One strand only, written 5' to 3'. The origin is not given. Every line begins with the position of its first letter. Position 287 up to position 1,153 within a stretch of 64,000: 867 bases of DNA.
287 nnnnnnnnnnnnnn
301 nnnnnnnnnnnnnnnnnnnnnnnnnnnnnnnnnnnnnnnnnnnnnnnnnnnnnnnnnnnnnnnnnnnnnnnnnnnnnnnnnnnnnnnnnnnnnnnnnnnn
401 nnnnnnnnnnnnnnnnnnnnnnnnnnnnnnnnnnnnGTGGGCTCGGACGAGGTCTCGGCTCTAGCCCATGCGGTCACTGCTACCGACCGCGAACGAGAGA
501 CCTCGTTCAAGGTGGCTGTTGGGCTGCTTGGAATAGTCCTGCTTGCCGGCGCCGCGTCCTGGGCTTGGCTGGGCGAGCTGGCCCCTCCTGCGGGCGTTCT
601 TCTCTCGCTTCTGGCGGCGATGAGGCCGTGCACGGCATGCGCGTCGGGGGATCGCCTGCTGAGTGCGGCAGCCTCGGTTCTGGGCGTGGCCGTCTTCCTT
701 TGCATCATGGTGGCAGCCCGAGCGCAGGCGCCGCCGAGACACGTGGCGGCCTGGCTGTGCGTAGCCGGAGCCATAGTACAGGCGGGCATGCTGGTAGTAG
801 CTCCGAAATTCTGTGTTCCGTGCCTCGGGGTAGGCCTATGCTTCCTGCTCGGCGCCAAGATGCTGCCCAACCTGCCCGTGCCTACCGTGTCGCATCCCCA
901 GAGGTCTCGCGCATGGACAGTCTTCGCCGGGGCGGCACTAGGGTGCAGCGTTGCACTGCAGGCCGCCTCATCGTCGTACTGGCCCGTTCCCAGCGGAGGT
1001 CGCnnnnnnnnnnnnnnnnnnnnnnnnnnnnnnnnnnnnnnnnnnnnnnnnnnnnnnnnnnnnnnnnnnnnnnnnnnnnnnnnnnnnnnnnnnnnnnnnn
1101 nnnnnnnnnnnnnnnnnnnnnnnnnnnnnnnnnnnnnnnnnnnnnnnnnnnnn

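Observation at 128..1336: Unusual oxidoreductase architecture: TM, TRX(CPGC), ~6 TM carrying CTAC and CVPC, then TRX(CEAC)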

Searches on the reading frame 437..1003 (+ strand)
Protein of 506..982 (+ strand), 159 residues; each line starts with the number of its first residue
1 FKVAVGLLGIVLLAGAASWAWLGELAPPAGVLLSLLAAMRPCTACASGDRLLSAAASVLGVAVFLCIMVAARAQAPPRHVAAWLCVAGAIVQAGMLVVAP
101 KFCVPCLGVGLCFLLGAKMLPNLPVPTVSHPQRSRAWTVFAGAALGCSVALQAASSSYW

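Call 13: search_protein_families(library=pfam, proteins=[window:506-982:+], max_evalue=10)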
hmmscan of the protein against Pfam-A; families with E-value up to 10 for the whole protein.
seq(159 aa): 1 family
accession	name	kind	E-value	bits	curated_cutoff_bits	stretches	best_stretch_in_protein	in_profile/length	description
PF16491.10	Peptidase_M48_N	-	0.055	13.8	27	1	56-107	127-177/179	CAAX prenyl protease N-terminal, five membrane helices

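Call 39: predict_structure(alignment_id=A4)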
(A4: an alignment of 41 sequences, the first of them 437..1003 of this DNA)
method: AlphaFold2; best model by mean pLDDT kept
length: 189 residues; sequences in the alignment: 41
mean_pLDDT: 80.7   pTM: 0.70
mean pLDDT of the five models: 80.7, 79.1, 77.2, 77.1, 76.9
residues with pLDDT >= 90: 24; 70-90: 141; 50-70: 22; < 50: 2
segments of 3 or more residues with pLDDT < 50: none
pLDDT, mean of each block of 10 residues (from residue 1): 82 79 84 86 78 81 68 78 86 83 93 89 82 90 81 71 83 78 57
secondary structure, 60 per line:
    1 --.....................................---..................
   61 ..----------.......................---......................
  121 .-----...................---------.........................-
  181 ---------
elements in order: H3-39 H43-62 H73-95 H99-121 H127-145 H155-179

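Call 43: fold_search(model_id=the predicted structure, library=pdb)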
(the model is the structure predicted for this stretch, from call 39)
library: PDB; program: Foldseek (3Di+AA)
matches with E <= 10: 70; with E <= 0.001: 0
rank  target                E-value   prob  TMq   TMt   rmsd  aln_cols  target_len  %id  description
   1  8r4m_B                1.1e+00  0.75  0.34  0.57   4.2        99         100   13  CSP1 M48L mutant with Iodide (released 2024-11-20)
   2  8ucs_G                1.5e+00  0.06  0.18  0.14  25.2       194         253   13  Cryo-EM structure of the flagellar MotAB stator bound to FliG (released 2024-01-24)
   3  8y6i_A                1.7e+00  0.07  0.18  0.06  24.4       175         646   14  P-glycoprotein in complex with UIC2 Fab and triple elacridar molecules in nanodisc (released 2024-04-17)
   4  6ek9                  1.8e+00  0.41  0.33  0.46   5.4       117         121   16  Cytosolic copper storage protein Csp from Streptomyces lividans: Cu loaded form (released 2018-08-08)
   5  2yfb_A                1.9e+00  0.33  0.36  0.30  24.7       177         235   14  X-ray structure of McpS ligand binding domain in complex with succinate (released 2012-04-18)
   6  8r4m_A                2.2e+00  0.47  0.36  0.56   5.3       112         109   14  CSP1 M48L mutant with Iodide (released 2024-11-20)
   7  6q58_A                2.3e+00  0.23  0.30  0.42   5.7       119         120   15  Copper loading to a cytosolic copper storage protein from Streptomyces lividans (five coppers) (released 2019-07-10)
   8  9az6_F                2.3e+00  0.18  0.33  0.32  17.9       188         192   13  F-actin-Talin(R13-DD) complex (released 2025-02-12)
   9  6qyb_A                2.4e+00  0.33  0.33  0.46   5.4       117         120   17  Streptomyces lividans Ccsp mutant - H111A (released 2019-07-10)
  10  6r01                  2.4e+00  0.28  0.30  0.42   6.0       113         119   16  Streptomyces lividans Ccsp mutant - H107A/H111A (released 2019-07-10)
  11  9lgt_A                2.4e+00  0.05  0.17  0.09  17.8       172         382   17  Cryo-EM structure of the glucose-specific PTS transporter IIC from V. cholerae in the inward-facing conformation (released 2026-01-14)
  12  6fn1_A                2.5e+00  0.04  0.15  0.04  24.4       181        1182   17  Zosuquidar and UIC2 Fab complex of human-mouse chimeric ABCB1 (ABCB1HM) (released 2018-02-21)
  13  6tod_B                2.9e+00  0.08  0.19  0.13  12.1       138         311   12  Crystal structure of the Orexin-1 receptor in complex with EMPA (released 2020-01-01)
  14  9cr8                  3.4e+00  0.03  0.17  0.04  23.2       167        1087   12  SapNP reconstituted human ABCB1 (released 2025-01-22)
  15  2yfa_A                3.7e+00  0.20  0.36  0.30  24.4       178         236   14  X-ray structure of McpS ligand binding domain in complex with malate (released 2012-04-18)
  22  3kp9                  5.0e+00  0.10  0.32  0.25  12.2       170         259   19  Structure of a bacterial homolog of vitamin K epoxide reductase (released 2010-02-09)
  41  4nv2                  7.5e+00  0.06  0.26  0.20  12.6       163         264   19  C50A mutant of Synechococcus VKOR, C2221 crystal form (released 2014-02-12)
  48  4nv6                  8.2e+00  0.08  0.32  0.24  12.2       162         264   18  C212A mutant of Synechococcus VKOR (released 2014-02-12)
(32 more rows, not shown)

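Call 47: search_solved_structures(query=A4, max_evalue=10, show_alignments=5)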
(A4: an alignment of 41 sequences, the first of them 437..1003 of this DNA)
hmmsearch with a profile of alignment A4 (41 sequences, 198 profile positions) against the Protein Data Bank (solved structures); distinct sequences matched with E-value up to 10: 0.

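Call 53: search_protein_families(library=pfam, alignment_id=A4, max_evalue=10)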
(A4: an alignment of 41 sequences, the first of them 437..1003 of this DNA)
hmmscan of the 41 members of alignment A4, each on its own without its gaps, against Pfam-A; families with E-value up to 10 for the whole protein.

A. member 1, window:437-1003:+ (189 aa): 2 families
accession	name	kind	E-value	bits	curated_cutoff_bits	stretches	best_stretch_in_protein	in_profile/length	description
PF16491.10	Peptidase_M48_N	-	0.071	13.4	27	1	79-130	127-177/179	CAAX prenyl protease N-terminal, five membrane helices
PF22285.2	DUF6962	-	3.7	8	27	1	8-124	46-165/198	Family of unknown function (DUF6962)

B. families by the number of members that match (of 41 scanned): 35 families (the first 25 are shown)
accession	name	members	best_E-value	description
PF09843.14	DUF2070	3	0.67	Predicted membrane protein (DUF2070)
PF19529.4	DUF6057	2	0.62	Family of unknown function (DUF6057)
PF18949.5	DUF5693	2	1.4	Family of unknown function (DUF5693)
PF10588.14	NADH-G_4Fe-4S_3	1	0.011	NADH-ubiquinone oxidoreductase-G iron-sulfur binding region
PF23235.1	WH3_Lhr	1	0.046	Large helicase-related protein, winged-helix domain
PF16491.10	Peptidase_M48_N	1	0.071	CAAX prenyl protease N-terminal, five membrane helices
PF08844.15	DUF1815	1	0.071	Domain of unknown function (DUF1815)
PF25810.1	TMEM218_N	1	0.087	Transmembrane protein 218, N-terminal domain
PF23396.1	DUF7103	1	0.1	Family of unknown function (DUF7103)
PF03141.22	Methyltransf_29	1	0.11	Putative S-adenosyl-L-methionine-dependent methyltransferase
PF15179.11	Myc_target_1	1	0.21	Myc target protein 1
PF09858.14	DUF2085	1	0.27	Predicted membrane protein (DUF2085)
PF18917.5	LiaI-LiaF-like_TM1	1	0.28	LiaI-LiaF-like transmembrane region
PF22231.2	Hera_RBD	1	0.28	DEAD box helicase Hera, RNA-binding domain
PF01284.28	MARVEL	1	0.56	Membrane-associating domain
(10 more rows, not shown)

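Call 73: fold_search(model_id=the predicted structure, library=viral)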
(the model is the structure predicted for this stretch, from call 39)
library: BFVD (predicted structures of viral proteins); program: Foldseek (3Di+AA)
matches with E <= 10: 94; with E <= 0.001: 0
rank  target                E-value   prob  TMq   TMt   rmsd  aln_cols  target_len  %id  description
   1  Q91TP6                9.1e-01  0.08  0.18  0.12  22.8       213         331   18  T43.4 [Tupaiid herpesvirus 1 (strain 1)]
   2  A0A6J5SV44            1.2e+00  0.21  0.30  0.28  18.9       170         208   14  Uncharacterized protein [uncultured Caudovirales phage]
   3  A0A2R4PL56            1.9e+00  0.28  0.34  0.26  25.9       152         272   12  (no name in the UniProt tables at hand)
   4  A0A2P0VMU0            1.9e+00  0.05  0.17  0.20  19.1       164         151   13  Uncharacterized protein [Tetraselmis virus 1]
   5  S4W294                2.2e+00  0.10  0.26  0.30  13.1       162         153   17  Uncharacterized protein [Pandoravirus salinus]
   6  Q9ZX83                2.3e+00  0.10  0.24  0.20  20.6       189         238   14  Gp25 [Streptomyces phage phiC31]
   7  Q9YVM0                2.4e+00  0.10  0.25  0.29  14.9       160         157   11  Uncharacterized protein [Melanoplus sanguinipes entomopoxvirus]
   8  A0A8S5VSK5            2.4e+00  0.06  0.22  0.17  18.7       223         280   16  (no name in the UniProt tables at hand)
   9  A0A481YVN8            2.7e+00  0.28  0.37  0.51   9.5       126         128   17  Uncharacterized protein [Marseillevirus LCMAC103]
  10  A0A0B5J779            2.7e+00  0.13  0.30  0.29  12.1       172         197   16  Uncharacterized protein [Pandoravirus inopinatum]
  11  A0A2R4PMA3            2.8e+00  0.11  0.22  0.18  25.6       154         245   14  (no name in the UniProt tables at hand)
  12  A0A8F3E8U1            3.0e+00  0.08  0.21  0.19  13.1       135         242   16  (no name in the UniProt tables at hand)
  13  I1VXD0                3.1e+00  0.08  0.23  0.21  14.5       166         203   16  (no name in the UniProt tables at hand)
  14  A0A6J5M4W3            3.1e+00  0.07  0.18  0.06  19.5       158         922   19  Caudovirus, tape measure, N-terminal [uncultured Caudovirales phage]
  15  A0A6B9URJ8            3.3e+00  0.04  0.20  0.15  23.2       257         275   12  (no name in the UniProt tables at hand)
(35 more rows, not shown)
